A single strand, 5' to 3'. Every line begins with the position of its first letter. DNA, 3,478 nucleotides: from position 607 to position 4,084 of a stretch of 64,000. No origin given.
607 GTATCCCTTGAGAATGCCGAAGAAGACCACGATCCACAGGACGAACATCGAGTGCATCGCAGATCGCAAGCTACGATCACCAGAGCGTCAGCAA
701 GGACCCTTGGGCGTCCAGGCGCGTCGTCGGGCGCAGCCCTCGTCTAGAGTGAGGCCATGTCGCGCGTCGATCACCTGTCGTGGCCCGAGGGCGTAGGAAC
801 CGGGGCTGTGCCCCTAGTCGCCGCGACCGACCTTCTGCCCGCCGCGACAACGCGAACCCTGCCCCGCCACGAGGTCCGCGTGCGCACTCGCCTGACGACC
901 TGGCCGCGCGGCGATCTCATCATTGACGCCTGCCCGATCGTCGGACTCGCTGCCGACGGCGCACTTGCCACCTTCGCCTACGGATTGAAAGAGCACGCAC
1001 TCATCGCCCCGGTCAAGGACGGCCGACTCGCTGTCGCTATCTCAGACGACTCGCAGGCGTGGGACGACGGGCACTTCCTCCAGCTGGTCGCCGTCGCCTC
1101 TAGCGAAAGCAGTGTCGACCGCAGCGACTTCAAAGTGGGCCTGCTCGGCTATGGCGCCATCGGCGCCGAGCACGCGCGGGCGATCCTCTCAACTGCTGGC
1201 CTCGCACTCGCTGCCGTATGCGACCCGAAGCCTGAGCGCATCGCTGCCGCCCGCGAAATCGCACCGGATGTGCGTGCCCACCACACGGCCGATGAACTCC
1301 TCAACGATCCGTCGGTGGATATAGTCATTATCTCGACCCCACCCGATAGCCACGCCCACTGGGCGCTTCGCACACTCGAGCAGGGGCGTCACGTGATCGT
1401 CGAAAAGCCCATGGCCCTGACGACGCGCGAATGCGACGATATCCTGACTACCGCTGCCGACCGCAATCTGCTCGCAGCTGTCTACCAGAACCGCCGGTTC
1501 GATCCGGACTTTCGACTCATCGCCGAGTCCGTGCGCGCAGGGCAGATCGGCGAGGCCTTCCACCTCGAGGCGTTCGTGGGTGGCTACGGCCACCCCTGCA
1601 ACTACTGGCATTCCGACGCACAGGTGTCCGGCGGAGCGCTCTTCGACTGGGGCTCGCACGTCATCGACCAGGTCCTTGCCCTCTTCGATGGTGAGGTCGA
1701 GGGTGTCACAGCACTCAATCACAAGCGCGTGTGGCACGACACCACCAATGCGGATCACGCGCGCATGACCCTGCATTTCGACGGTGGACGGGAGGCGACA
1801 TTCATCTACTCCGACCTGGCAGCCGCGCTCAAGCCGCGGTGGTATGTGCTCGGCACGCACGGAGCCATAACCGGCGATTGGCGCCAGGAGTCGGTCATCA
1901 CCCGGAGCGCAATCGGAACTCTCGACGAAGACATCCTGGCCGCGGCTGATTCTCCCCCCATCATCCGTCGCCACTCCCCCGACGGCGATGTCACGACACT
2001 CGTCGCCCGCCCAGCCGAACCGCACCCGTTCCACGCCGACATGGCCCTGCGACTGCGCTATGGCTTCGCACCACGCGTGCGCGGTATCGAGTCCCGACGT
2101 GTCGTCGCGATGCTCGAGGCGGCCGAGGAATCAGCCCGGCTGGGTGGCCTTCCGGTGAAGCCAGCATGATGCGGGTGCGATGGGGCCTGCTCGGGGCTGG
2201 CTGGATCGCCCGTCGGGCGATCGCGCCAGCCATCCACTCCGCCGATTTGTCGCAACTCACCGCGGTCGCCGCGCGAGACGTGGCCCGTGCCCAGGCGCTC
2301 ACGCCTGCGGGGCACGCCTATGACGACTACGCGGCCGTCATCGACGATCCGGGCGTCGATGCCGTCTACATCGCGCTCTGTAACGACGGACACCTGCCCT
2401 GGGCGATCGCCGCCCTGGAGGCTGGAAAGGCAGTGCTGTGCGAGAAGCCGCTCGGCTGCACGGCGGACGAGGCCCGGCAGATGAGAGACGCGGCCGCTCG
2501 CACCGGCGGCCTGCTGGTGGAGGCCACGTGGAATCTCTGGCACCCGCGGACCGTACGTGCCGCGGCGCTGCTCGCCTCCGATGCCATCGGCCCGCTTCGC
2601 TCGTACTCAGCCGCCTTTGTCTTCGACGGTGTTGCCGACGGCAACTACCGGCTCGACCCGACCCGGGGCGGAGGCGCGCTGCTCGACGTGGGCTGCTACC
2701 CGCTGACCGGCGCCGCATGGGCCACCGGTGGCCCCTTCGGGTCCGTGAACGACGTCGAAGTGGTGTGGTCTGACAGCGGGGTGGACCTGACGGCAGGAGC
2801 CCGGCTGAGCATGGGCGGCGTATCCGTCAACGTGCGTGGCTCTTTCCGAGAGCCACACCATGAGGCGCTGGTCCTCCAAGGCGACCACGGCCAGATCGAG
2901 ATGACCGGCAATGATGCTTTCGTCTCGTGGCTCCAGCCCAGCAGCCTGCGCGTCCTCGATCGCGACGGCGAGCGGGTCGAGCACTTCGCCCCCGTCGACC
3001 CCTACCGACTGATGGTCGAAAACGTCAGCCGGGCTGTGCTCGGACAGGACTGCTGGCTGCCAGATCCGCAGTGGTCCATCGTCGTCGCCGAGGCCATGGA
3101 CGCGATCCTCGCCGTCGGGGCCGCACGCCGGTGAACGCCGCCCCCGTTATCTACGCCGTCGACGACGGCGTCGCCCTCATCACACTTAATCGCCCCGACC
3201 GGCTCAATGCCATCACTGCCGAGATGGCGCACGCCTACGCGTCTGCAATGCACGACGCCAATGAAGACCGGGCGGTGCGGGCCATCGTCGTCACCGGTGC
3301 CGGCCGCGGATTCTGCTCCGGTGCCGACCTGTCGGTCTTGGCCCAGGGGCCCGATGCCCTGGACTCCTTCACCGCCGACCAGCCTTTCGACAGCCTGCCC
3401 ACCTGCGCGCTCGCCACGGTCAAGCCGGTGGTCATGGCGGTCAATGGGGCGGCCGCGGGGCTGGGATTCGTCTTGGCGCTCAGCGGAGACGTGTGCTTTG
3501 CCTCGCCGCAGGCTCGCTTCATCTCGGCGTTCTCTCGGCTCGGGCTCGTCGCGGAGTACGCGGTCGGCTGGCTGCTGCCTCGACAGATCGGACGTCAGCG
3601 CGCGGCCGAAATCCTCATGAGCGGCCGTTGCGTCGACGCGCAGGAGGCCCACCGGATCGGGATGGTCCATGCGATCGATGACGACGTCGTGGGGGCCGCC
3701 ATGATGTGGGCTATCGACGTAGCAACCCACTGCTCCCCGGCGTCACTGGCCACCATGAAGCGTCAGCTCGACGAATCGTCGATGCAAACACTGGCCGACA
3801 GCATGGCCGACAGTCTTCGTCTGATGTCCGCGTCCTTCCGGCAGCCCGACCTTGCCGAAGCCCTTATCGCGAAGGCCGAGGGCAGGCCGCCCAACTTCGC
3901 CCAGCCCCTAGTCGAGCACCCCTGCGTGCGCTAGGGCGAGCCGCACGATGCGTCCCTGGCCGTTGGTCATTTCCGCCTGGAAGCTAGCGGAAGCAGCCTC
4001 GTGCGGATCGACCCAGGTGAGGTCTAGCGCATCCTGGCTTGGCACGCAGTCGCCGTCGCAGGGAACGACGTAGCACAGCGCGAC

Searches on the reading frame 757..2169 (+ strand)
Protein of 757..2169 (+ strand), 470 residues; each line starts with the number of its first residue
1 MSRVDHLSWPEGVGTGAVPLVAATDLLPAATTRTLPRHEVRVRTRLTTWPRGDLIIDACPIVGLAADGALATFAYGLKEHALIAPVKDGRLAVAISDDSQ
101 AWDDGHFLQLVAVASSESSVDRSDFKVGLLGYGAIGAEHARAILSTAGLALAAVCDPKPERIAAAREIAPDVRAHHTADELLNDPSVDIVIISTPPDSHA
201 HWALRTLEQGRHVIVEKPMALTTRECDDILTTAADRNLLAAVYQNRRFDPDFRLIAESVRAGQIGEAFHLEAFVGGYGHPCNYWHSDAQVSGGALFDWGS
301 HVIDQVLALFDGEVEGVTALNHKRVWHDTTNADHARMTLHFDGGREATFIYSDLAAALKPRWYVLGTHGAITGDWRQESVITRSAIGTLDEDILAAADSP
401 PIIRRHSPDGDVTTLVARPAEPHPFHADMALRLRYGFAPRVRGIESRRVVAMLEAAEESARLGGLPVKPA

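Call 45: search_protein_families(library=pfam, proteins=[window:757-2169:+], max_evalue=0.00001)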
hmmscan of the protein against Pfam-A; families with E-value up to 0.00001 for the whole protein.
window:757-2169:+ (470 aa): 4 families
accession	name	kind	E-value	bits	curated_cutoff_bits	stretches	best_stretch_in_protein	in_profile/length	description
PF01408.29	GFO_IDH_MocA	-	1.1e-25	91.1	24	1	125-242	1-118/120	Oxidoreductase family, NAD-binding Rossmann fold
PF22725.1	GFO_IDH_MocA_C3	-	1.4e-22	80.4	27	1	252-371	1-123/124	GFO/IDH/MocA C-terminal domain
PF02894.22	GFO_IDH_MocA_C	-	3e-14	53.8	22.9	1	257-467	2-216/218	Oxidoreductase family, C-terminal alpha/beta domain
PF03447.22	NAD_binding_3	-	2.6e-07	31.8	24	1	131-233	1-105/116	Homoserine dehydrogenase, NAD binding domain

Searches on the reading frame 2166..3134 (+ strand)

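Call 45: search_protein_families(library=pfam, proteins=[window:2166-3134:+], max_evalue=0.00001)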
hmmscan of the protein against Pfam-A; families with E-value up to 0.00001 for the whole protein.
window:2166-3134:+ (322 aa): 2 families
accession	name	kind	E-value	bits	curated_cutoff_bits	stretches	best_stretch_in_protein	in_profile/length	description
PF01408.29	GFO_IDH_MocA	-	9.1e-24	84.9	24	1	4-117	1-116/120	Oxidoreductase family, NAD-binding Rossmann fold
PF22725.1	GFO_IDH_MocA_C3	-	5e-14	52.8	27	1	131-245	3-124/124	GFO/IDH/MocA C-terminal domain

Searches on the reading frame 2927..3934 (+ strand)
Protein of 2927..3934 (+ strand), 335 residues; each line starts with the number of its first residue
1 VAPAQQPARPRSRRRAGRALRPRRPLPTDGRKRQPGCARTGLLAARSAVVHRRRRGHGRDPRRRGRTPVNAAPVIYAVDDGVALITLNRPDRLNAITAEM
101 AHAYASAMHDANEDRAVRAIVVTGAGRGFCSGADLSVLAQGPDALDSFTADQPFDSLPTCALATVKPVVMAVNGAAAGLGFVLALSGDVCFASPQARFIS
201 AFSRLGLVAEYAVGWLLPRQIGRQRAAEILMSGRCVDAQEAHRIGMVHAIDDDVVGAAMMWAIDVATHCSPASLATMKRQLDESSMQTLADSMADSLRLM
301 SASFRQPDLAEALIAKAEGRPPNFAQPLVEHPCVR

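Call 45: search_protein_families(library=pfam, proteins=[window:2927-3934:+], max_evalue=0.00001)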
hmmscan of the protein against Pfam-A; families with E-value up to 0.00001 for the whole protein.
window:2927-3934:+ (335 aa): 2 families
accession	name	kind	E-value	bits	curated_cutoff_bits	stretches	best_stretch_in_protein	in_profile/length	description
PF00378.25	ECH_1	-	9.3e-49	166.5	27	1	80-326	4-250/251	Enoyl-CoA hydratase/isomerase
PF16113.10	ECH_2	-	6.1e-24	85.6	27.2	1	83-248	2-169/335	Enoyl-CoA hydratase/isomerase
